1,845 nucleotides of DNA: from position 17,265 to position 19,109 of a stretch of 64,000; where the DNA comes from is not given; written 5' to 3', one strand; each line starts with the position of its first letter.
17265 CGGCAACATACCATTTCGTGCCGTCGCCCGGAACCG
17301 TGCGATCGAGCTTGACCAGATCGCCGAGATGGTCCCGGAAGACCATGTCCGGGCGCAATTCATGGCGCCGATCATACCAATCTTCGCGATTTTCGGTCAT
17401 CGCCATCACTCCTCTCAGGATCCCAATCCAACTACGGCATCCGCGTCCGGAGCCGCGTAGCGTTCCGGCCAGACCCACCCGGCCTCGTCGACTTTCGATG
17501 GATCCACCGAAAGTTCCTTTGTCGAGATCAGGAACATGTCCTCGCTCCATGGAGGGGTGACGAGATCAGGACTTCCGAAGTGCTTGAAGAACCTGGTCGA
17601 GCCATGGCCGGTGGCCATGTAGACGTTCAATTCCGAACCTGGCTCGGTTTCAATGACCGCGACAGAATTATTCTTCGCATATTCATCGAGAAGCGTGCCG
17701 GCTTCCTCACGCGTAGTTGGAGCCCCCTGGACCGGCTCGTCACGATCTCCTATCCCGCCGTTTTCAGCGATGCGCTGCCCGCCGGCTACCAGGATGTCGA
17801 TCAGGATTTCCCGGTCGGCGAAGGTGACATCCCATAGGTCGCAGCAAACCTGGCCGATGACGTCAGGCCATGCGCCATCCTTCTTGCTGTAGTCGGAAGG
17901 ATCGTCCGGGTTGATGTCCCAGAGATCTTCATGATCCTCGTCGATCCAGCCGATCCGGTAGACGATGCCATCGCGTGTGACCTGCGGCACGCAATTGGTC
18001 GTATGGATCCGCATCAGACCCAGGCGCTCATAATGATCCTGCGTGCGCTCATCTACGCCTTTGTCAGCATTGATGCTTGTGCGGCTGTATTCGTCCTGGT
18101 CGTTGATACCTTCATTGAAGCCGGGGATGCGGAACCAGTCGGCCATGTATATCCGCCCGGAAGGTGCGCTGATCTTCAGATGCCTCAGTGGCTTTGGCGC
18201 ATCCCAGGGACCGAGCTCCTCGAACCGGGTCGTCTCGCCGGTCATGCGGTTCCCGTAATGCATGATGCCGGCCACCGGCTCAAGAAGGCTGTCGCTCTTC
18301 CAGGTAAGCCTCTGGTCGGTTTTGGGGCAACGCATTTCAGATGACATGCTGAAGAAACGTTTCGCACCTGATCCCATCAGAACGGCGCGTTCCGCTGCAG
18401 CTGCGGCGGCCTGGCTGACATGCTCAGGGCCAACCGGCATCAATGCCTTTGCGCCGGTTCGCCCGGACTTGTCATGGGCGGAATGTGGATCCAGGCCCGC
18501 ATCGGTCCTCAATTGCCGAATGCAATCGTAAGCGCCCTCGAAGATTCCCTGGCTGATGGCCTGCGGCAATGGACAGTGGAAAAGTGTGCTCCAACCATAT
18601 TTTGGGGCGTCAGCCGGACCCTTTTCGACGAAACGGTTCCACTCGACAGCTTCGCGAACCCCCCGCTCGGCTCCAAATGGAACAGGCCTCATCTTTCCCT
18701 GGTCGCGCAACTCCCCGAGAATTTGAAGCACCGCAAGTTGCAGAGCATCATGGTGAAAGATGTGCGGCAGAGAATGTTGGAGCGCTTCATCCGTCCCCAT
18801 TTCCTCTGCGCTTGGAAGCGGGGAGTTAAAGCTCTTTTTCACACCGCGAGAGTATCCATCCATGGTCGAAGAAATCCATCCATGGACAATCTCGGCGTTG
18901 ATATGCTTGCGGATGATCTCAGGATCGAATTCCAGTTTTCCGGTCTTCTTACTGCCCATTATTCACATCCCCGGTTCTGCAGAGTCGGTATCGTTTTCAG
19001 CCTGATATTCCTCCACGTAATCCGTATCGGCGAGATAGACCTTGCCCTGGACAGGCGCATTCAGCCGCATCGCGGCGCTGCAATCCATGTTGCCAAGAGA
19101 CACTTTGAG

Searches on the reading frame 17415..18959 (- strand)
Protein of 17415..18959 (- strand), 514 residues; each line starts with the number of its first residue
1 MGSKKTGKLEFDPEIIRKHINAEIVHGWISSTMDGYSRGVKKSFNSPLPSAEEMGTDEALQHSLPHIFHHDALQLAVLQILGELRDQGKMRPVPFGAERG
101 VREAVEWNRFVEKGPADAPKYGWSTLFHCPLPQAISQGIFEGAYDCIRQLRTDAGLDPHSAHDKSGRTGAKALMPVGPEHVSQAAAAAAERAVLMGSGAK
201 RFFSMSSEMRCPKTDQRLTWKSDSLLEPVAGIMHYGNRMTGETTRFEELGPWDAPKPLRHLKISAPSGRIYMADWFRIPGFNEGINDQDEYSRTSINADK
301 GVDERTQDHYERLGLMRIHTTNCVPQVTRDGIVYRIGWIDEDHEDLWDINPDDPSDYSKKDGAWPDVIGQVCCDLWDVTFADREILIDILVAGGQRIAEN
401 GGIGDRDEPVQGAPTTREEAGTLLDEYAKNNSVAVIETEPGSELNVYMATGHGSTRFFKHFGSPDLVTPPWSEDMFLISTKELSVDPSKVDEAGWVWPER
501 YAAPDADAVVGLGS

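Call 3: search_protein_families(library=pfam, proteins=[window:17415-18959:-], max_evalue=0.1)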
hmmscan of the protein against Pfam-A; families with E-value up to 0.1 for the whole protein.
window:17415-18959:- (514 aa): 0 families

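Call 4: search_protein_families(library=padloc, proteins=[window:17415-18959:-], max_evalue=0.1)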
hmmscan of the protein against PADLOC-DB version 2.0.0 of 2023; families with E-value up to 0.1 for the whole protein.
window:17415-18959:- (514 aa): 0 families

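Call 9: search_protein_families(library=ncbifam, proteins=[window:17415-18959:-], max_evalue=0.1)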
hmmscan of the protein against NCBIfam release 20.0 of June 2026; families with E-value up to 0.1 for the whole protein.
window:17415-18959:- (514 aa): 0 families

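Call 10: search_protein_families(library=phrogs, proteins=[window:17415-18959:-], max_evalue=0.1)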
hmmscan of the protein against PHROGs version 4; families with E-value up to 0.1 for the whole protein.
window:17415-18959:- (514 aa): 0 families

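Call 11: search_dna_similar(query=window:17415-18959:-, collection=plasmids, mode=protein, max_rows=25, max_evalue=0.001)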
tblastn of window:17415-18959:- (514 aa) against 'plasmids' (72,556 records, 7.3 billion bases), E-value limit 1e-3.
Records with a match: 1; places in all: 1; records where one place covers at least 80% of the query: 0.
Best place of each record, by identity: <60% 1.
By first word of the organism name: Sphingosinicella 1.
By predicted mobility (MOB-suite, as given by PLSDB): mobilizable 1.
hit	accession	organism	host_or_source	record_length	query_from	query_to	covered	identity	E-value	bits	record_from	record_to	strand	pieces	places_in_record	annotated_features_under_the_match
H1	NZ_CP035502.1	Sphingosinicella sp. BN140058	Cell culture,soil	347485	257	395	27%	29.7%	2e-5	56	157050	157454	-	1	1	hypothetical protein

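Call 17: find_encoding_contigs(protein=window:17415-18959:-, flank=10000, max_places=6)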
Protein window:17415-18959:- (514 aa): 9 contigs read that carry it; 4 places shown.
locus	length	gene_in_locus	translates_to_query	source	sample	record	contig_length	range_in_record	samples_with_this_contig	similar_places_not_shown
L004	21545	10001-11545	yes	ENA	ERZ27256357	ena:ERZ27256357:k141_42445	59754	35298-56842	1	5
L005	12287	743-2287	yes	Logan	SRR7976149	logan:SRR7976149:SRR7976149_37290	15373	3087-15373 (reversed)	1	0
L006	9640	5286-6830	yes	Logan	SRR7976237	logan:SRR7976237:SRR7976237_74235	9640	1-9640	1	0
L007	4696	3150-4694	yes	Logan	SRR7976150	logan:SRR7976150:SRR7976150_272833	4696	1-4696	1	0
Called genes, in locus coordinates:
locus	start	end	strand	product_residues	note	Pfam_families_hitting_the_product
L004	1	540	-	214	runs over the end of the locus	PF03350:UPF0114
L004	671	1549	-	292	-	PF10127:RlaP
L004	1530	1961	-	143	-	-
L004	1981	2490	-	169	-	-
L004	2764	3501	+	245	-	PF01385:OrfB_IS605, PF07282:Cas12f1-like_TNB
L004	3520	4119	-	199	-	-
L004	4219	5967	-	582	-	PF00176:SNF2-rel_dom, PF00271:Helicase_C (weak)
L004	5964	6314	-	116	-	-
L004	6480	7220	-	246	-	-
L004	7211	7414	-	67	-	-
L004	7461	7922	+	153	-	-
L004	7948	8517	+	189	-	PF19502:DUF6036 (weak), PF08843:AbiEii (faint)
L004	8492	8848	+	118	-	-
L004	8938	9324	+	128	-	-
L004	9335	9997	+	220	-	-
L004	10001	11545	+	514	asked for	-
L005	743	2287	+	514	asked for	-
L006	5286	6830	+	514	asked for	-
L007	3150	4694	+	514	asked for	?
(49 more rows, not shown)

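Call 20: find_homologous_proteins(query=window:17415-18959:-, max_evalue=0.001)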
Query window:17415-18959:- (514 aa): 33 proteins with E <= 0.001 among 8000 candidates.
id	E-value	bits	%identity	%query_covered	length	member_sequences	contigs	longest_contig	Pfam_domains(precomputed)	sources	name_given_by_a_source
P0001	0.0e+0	1211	100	100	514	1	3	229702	-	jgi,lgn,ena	-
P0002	2.2e-168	579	53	96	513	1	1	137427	-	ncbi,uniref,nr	ncbi:hypothetical protein [Defluviimonas salinarum]|uniref:Uncharacterized protein n=1 Tax=Defluviim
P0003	3.4e-157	542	51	96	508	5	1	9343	-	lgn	-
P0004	5.2e-155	535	50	97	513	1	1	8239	-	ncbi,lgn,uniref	ncbi:hypothetical protein ACEUZ9_000771 [Paracoccus litorisediminis]|uniref:hypothetical protein n=1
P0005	3.2e-150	519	50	95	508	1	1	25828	-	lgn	-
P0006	6.0e-150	519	49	96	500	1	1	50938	-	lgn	-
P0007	1.7e-149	517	49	97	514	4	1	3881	-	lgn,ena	-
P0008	4.8e-149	516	49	96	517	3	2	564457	-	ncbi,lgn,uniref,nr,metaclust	ncbi:hypothetical protein [Leisingera caerulea]|uniref:hypothetical protein n=1 Tax=Leisingera caeru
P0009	5.1e-149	515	48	96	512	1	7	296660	-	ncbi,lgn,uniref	ncbi:hypothetical protein AB9K35_17925 [Leisingera sp. XS_AS12]|uniref:hypothetical protein n=1 Tax=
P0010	7.3e-149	515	48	96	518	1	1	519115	-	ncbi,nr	ncbi:hypothetical protein KUV57_12330 [Epibacterium sp. DP7N7-1]|nr:hypothetical protein [Epibacteri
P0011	2.0e-148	514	49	96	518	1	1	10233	-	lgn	-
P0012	1.2e-147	511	48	97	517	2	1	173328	-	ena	-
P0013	3.6e-145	503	48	96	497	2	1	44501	-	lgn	-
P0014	6.4e-145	502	48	97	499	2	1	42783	-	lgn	-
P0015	1.5e-142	494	47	96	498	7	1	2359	-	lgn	-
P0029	6.9e-83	297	38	95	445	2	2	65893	-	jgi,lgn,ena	-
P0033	1.3e-39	154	30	83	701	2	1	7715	-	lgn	-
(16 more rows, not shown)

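Call 21: find_encoding_contigs(protein=P0002, flank=10000, max_places=2)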
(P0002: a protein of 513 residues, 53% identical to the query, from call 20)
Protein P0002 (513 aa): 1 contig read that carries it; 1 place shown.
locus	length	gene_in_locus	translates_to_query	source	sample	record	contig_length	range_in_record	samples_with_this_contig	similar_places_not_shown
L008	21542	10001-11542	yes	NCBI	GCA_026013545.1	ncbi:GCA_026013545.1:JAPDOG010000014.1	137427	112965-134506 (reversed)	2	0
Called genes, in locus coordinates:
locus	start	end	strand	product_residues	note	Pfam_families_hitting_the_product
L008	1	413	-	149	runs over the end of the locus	-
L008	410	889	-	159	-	-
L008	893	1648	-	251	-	-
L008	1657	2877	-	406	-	PF01966:HD (weak), PF13671:AAA_33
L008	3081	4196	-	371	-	-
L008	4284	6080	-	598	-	-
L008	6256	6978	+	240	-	-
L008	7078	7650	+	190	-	PF19502:DUF6036 (faint)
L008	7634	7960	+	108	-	-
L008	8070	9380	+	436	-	-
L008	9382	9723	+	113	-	-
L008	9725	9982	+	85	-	-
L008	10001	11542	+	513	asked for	-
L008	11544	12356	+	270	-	-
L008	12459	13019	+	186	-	-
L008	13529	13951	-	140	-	-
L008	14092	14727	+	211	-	-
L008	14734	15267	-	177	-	-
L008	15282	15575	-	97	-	-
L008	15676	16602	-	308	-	-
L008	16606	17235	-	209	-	PF00293:NUDIX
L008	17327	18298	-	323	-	-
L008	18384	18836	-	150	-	-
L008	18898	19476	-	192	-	-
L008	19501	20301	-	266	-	-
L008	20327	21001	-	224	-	PF13328:HD_4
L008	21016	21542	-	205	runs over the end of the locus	-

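Call 22: find_encoding_contigs(protein=P0008, flank=10000, max_places=2)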
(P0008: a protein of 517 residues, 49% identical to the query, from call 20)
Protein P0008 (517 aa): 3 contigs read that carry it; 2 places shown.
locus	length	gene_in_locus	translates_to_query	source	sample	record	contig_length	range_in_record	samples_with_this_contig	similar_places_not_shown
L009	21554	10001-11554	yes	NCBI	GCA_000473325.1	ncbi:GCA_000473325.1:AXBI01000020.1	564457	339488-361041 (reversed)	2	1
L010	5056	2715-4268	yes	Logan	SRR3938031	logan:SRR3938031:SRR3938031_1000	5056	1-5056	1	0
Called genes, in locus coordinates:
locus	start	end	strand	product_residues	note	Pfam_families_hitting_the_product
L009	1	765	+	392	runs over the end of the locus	-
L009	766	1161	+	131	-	PF01909:NTP_transf_2 (weak), PF18765:Polbeta (weak)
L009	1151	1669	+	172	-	PF20797:HepT-like_2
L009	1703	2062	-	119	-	-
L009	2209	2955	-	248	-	-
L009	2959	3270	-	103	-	-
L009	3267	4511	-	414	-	PF01966:HD (weak), PF13671:AAA_33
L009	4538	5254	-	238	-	-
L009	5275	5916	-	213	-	-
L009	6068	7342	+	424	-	-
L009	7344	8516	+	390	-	-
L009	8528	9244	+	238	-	-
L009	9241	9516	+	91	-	-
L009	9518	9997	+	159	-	PF11672:DUF3268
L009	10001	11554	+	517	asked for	-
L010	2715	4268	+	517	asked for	-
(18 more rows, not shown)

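Call 23: find_encoding_contigs(protein=P0029, flank=10000, max_places=2)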
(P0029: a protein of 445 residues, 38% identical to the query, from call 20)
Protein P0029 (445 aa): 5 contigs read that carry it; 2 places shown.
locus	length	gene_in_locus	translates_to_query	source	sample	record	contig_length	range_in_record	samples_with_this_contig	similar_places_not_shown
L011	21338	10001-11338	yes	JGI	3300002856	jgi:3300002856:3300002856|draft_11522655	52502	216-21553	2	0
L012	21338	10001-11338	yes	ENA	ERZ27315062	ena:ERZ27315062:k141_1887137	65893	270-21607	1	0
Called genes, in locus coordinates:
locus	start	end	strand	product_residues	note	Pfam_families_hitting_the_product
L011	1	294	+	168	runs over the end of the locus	?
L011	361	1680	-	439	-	-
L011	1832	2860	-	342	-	-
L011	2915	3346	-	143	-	-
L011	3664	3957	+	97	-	-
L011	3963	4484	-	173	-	PF20797:HepT-like_2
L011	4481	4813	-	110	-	PF01909:NTP_transf_2 (weak), PF18765:Polbeta (weak)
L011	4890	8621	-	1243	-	PF13476:AAA_23, PF13555:AAA_29 (weak), PF02463:SMC_N (weak), PF13558:SbcC_Walker_B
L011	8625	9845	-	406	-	PF00149:Metallophos, PF12320:SbcD_C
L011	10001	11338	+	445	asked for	-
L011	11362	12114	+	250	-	-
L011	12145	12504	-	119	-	-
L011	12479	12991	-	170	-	PF01724:DUF29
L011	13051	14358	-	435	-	PF14243:R2K_3, PF18299:R2K_2 (weak)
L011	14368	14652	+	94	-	-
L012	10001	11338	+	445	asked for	-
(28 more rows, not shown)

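Call 50: find_related_loci(query=A3, collection=viral_contigs, flank=10000)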
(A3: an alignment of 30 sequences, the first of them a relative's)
Query A3 (514 aa) in viral_contigs; peptide patterns used: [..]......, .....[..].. (x = any residue, [..] = any of these).
9 stretches matched a pattern, but none encodes a relative of the query by tblastn (E <= 1e-3).

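Call 57: predict_structure(alignment_id=A3)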
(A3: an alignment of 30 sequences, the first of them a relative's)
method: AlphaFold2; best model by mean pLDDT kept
length: 514 residues; sequences in the alignment: 30
mean_pLDDT: 92.1   pTM: 0.86
mean pLDDT of the five models: 92.1, 91.1, 90.9, 90.6, 90.5
residues with pLDDT >= 90: 429; 70-90: 62; 50-70: 13; < 50: 10
segments of 3 or more residues with pLDDT < 50: 1-3, 508-514
pLDDT, mean of each block of 10 residues (from residue 1): 63 98 98 94 86 95 94 97 98 96 97 92 93 96 98 97 94 97 98 95 78 94 93 92 93 94 97 92 89 91 95 95 91 95 92 90 89 82 98 97 93 97 95 94 97 94 94 96 96 91 62 39
secondary structure, 60 per line:
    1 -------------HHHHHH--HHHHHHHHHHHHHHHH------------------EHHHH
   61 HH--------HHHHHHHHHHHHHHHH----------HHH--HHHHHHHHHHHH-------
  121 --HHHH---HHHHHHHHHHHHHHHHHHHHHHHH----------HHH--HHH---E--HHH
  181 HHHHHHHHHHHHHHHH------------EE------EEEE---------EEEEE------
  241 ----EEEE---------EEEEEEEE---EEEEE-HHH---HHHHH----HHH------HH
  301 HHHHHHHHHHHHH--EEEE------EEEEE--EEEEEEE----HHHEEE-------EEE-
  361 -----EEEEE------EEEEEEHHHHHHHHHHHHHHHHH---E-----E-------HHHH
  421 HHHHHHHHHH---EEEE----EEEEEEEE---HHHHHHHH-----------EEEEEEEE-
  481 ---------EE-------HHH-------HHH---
elements in order: H14-19 H22-37 H57-62 H71-86 H102-113 H123-126 H130-153 H178-196 E217-220 E230-234 E245-248 E258-265 E269-273 H281-285 H299-313 E316-319 E326-330 E333-339 E347-349 E357-359 E366-370 E377-382 H383-399 H417-430 E434-437 E442-449 H453-460 E472-479

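Call 75: fold_search(model_id=the predicted structure, library=viral)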
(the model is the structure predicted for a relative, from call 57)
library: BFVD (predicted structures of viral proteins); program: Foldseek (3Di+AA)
matches with E <= 10: 85; with E <= 0.001: 3
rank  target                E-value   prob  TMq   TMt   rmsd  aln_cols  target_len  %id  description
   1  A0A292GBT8            5.2e-09  1.00  0.30  0.28  18.5       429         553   12  (no name in the UniProt tables at hand)
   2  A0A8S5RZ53            1.5e-07  1.00  0.30  0.48   8.3       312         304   14  Uncharacterized protein [Myoviridae sp. ctNQV2]
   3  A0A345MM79            2.1e-07  1.00  0.28  0.34  10.2       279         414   15  (no name in the UniProt tables at hand)
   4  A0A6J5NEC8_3          7.6e-01  0.01  0.08  0.04  29.7       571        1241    9  Large polyvalent protein associated domain-containing protein [uncultured Caudovirales phage]
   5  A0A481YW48            9.0e-01  0.08  0.10  0.24  16.9       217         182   11  Uncharacterized protein [Marseillevirus LCMAC103]
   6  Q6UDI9                1.0e+00  0.02  0.07  0.07  17.6       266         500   10  DNA polymerase processivity factor [Psittacid herpesvirus 1 (isolate Amazon parrot/-/97-0001/1997)]
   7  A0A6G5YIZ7            1.1e+00  0.03  0.07  0.14  14.5       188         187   11  (no name in the UniProt tables at hand)
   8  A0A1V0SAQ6            1.5e+00  0.06  0.06  0.16  14.4        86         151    8  Uncharacterized protein [Catovirus CTV1]
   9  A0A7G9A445            1.5e+00  0.01  0.06  0.05  16.0       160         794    9  RIIA-like protein [Bacteriophage sp.]
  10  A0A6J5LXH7            1.7e+00  0.04  0.11  0.18  15.8       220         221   14  Uncharacterized protein [uncultured Caudovirales phage]
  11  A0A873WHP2            1.7e+00  0.02  0.08  0.16  15.2       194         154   12  Uncharacterized protein [Providencia phage PSTCR5]
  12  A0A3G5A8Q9            1.8e+00  0.04  0.11  0.19  13.4       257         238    7  Uncharacterized protein [Homavirus sp.]
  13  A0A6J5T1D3            1.9e+00  0.02  0.08  0.14  20.1       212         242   11  Uncharacterized protein [uncultured Caudovirales phage]
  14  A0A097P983            2.0e+00  0.06  0.06  0.11  14.6       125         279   10  Bro-4 [Sucra jujuba nucleopolyhedrovirus]
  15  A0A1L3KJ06            2.1e+00  0.02  0.05  0.04  15.0        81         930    5  Putative glycoprotein [Xinzhou toro-like virus]
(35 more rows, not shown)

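Call 82: search_protein_families(library=pfam, proteins=[P0033, L008:7634-7960:+, L008:6256-6978:+], max_evalue=0.1)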
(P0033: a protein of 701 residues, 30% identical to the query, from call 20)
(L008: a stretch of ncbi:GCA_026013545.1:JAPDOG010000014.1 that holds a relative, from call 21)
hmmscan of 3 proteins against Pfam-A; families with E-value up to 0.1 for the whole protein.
P0033 (701 aa): 0 families

L008:7634-7960:+ (108 aa): 0 families

L008:6256-6978:+ (240 aa): 0 families

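Call 83: search_protein_representatives(alignment_id=A3)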
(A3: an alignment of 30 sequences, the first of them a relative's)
Query: 30 sequences, 496 profile positions. Proteins with E-value up to 0.001 (for the whole library): 468; up to 1e-10: 304; up to 1e-30: 68. The best 150 are listed.
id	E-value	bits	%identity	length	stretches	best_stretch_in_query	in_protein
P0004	1.1e-219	746.7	-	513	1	1-490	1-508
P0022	3.9e-196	669.1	-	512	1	1-490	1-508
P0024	1.9e-189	647.1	-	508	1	1-495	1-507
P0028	1.4e-173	594.7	-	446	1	8-493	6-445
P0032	1.3e-158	545.3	-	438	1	9-487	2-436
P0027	6.8e-154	529.8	-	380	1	113-485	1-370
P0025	1.1e-140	486.2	-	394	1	4-374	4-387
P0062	3.9e-116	405.2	-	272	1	239-455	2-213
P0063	2.5e-108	379.4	-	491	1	8-489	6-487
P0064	2.9e-89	316.6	-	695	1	1-483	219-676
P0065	3.4e-86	306.5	-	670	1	7-493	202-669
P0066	1.9e-81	290.8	-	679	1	37-484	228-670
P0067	2.3e-81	290.5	-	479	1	58-482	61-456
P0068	2.6e-80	287.0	-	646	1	50-483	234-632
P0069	7.3e-79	282.3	-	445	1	36-484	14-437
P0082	4.0e-68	246.8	-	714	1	64-489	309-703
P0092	1.4e-58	215.3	-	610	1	180-482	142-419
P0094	3.9e-57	210.6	-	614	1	2-483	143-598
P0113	3.1e-37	144.9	-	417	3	162-337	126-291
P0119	1.5e-32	129.5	-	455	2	164-472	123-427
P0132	6.5e-28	114.2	-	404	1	52-452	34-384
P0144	1.5e-26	109.7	-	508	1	226-490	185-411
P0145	1.6e-26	109.6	-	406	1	140-472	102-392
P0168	5.9e-24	101.1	-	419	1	175-472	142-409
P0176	5.2e-23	98.0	-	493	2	19-258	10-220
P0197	7.0e-21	91.0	-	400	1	229-460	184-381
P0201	1.9e-20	89.6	-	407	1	26-381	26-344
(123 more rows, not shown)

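Call 84: search_protein_families(library=pfam, proteins=[P0064, P0065, P0082, P0092, P0094, P0113, P0119, P0144, P0132, P0176], max_evalue=0.01)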
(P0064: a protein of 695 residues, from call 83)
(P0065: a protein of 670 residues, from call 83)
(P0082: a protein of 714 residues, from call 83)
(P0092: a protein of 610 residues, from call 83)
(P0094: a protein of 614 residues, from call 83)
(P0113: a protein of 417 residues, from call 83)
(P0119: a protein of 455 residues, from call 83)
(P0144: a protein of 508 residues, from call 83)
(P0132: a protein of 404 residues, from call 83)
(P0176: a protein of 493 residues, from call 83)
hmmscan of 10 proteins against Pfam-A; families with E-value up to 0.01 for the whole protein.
P0064 (695 aa): 0 families

P0065 (670 aa): 0 families

P0082 (714 aa): 0 families

P0092 (610 aa): 0 families

P0094 (614 aa): 0 families

P0113 (417 aa): 0 families

P0119 (455 aa): 0 families

P0144 (508 aa): 0 families

P0132 (404 aa): 0 families

P0176 (493 aa): 0 families
